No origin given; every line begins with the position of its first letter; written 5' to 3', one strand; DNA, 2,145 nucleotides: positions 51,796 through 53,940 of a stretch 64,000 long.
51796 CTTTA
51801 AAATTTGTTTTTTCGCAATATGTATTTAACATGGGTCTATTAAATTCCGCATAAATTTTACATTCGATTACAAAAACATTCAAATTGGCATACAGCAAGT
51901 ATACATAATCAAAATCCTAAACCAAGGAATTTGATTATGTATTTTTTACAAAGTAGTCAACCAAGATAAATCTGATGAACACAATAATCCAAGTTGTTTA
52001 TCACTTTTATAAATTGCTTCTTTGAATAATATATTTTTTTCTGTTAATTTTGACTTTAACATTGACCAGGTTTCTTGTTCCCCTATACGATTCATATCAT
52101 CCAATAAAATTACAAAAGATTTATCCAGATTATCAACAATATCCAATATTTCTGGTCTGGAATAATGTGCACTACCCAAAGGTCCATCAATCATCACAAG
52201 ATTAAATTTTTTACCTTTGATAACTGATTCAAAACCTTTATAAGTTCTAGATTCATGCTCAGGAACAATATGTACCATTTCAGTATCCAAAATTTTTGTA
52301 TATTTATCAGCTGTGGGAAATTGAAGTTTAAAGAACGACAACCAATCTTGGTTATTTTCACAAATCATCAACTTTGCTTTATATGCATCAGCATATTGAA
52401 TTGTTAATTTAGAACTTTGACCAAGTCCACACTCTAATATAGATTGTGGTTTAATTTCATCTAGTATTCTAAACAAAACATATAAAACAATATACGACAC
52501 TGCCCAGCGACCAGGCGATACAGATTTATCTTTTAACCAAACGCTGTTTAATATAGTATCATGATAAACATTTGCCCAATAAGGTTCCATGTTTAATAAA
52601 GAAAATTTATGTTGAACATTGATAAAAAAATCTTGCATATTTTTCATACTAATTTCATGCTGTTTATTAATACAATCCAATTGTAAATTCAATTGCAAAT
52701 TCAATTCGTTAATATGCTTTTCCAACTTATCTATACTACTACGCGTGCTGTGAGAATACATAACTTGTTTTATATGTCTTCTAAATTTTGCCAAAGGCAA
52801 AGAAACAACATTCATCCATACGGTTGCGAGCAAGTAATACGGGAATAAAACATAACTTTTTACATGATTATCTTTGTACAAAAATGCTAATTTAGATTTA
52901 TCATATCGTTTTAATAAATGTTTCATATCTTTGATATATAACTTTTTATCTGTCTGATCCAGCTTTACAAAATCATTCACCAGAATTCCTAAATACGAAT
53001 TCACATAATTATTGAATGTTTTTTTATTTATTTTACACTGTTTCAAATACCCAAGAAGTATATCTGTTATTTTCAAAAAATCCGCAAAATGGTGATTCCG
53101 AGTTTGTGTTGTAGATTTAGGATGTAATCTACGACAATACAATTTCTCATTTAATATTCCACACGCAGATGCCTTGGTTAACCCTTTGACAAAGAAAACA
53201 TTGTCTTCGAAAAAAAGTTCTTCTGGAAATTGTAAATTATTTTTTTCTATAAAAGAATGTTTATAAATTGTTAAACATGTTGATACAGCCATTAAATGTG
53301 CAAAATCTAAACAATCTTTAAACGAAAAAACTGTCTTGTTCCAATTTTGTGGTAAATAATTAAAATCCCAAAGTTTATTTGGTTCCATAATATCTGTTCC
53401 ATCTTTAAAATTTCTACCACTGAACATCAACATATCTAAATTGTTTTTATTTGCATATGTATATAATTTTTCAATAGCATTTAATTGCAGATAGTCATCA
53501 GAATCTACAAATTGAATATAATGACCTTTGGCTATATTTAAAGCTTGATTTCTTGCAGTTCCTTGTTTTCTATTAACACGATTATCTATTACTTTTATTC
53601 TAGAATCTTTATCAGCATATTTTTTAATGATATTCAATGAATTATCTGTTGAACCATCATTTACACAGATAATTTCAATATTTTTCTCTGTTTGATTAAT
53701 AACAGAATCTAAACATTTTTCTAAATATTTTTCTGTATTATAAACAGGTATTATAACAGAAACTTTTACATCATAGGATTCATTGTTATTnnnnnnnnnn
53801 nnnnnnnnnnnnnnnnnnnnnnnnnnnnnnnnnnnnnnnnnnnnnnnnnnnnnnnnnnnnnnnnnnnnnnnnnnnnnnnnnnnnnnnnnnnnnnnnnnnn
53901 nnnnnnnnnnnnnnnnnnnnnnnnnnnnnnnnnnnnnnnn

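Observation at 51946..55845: Single 1299-aa polypeptide combining three GT2 glycosyltransferase modules, a coiled coil and a methyltransferase-like domain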

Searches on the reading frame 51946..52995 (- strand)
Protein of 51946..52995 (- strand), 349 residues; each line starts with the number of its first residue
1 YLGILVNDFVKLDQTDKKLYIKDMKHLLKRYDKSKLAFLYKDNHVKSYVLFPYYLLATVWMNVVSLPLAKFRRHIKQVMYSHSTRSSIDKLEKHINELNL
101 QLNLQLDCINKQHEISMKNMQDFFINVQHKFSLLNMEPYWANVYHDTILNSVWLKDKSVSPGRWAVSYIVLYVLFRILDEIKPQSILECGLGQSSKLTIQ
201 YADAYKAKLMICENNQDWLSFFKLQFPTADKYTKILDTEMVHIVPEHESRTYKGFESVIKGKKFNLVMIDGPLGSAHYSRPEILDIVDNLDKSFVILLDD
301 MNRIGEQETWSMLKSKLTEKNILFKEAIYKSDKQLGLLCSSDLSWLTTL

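Call 10: search_solved_structures(query=window:51949-52899:-, max_evalue=10, show_alignments=2)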
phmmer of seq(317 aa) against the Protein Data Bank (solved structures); distinct sequences matched with E-value up to 10: 1.
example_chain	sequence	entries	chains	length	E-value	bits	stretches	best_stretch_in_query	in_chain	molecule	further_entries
8a22_Af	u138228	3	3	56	1.4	11.1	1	263-295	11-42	uL9m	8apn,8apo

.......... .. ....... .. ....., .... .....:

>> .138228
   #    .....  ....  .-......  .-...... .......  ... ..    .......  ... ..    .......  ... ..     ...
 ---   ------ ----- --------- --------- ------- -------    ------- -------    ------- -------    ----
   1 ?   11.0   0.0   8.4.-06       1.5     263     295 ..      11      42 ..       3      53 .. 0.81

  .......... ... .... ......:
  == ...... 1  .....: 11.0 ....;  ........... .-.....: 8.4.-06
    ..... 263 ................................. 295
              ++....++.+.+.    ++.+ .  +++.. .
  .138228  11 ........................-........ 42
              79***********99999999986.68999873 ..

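Call 12: search_protein_families(library=pfam, proteins=[window:51946-52995:-], max_evalue=10)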
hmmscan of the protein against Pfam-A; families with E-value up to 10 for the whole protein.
window:51946-52995:- (349 aa): 2 families
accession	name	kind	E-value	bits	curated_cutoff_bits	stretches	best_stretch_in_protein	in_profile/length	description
PF19005.6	DUF5734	-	0.39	11.4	27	1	7-51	21-65/83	Domain of unknown function (DUF5734)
PF08855.15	DUF1825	-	0.51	10.7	25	1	5-32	26-53/103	Domain of unknown function (DUF1825)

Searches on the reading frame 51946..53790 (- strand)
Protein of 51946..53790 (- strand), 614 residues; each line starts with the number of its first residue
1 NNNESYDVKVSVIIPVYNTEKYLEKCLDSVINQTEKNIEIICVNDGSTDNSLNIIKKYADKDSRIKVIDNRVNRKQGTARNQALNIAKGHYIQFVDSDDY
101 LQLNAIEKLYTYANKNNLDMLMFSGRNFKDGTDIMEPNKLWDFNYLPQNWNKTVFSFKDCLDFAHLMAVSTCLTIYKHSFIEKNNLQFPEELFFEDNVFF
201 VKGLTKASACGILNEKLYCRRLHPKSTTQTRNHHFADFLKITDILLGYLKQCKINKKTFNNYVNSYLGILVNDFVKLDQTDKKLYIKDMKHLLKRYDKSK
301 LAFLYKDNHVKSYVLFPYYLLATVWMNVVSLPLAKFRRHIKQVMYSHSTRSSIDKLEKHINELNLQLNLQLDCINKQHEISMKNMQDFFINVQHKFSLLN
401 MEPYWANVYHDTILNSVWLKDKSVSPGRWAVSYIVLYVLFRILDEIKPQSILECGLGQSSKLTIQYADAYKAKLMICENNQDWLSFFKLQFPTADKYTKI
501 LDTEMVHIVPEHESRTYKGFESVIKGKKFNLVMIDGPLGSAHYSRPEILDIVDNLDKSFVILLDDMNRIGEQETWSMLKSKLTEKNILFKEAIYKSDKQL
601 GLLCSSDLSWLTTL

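Call 63: predict_structure(alignment_id=A2)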
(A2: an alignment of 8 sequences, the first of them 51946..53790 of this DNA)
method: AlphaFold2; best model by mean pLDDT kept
length: 614 residues; sequences in the alignment: 8
mean_pLDDT: 61.4   pTM: 0.43
mean pLDDT of the five models: 61.4, 59.3, 56.4, 52.4, 48.3
residues with pLDDT >= 90: 9; 70-90: 247; 50-70: 135; < 50: 223
segments of 3 or more residues with pLDDT < 50: 1-6, 98-173, 208-231, 302-319, 338-359, 382-431, 504-515, 536-543
pLDDT, mean of each block of 10 residues (from residue 1): 46 69 66 62 76 87 84 65 83 61 43 46 40 45 37 37 38 60 82 68 63 42 44 71 84 78 74 77 85 80 38 39 55 53 34 40 54 55 43 27 36 39 42 56 73 72 79 83 72 82 45 53 86 60 61 86 74 83 89 70 80 59
secondary structure, 60 per line:
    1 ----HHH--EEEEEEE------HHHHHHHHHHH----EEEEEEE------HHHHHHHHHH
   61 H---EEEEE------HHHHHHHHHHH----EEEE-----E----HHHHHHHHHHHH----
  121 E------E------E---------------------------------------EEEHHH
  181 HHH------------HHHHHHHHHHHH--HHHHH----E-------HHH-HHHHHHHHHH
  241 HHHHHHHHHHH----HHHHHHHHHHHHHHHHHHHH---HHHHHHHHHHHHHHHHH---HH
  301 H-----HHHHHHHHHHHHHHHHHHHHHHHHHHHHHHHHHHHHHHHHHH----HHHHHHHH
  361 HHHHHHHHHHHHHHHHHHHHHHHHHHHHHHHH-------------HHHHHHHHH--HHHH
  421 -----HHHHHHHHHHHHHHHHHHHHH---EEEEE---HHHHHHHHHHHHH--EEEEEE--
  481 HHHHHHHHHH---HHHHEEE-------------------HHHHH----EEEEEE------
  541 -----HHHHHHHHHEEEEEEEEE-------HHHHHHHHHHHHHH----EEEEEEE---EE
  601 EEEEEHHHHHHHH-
elements in order: E10-16 H23-33 E38-44 H51-61 E65-69 H76-86 E91-94 H105-116 E175-177 H178-183 H196-207 H210-214 H231-251 H256-275 H279-295 H307-348 H353-392 H406-414 H417-420 H426-446 E450-454 H458-470 E473-478 H481-490 H494-497 E498-500 H520-524 E529-534 H546-554 E555-563 H571-584 E589-595 E599-605 H606-613
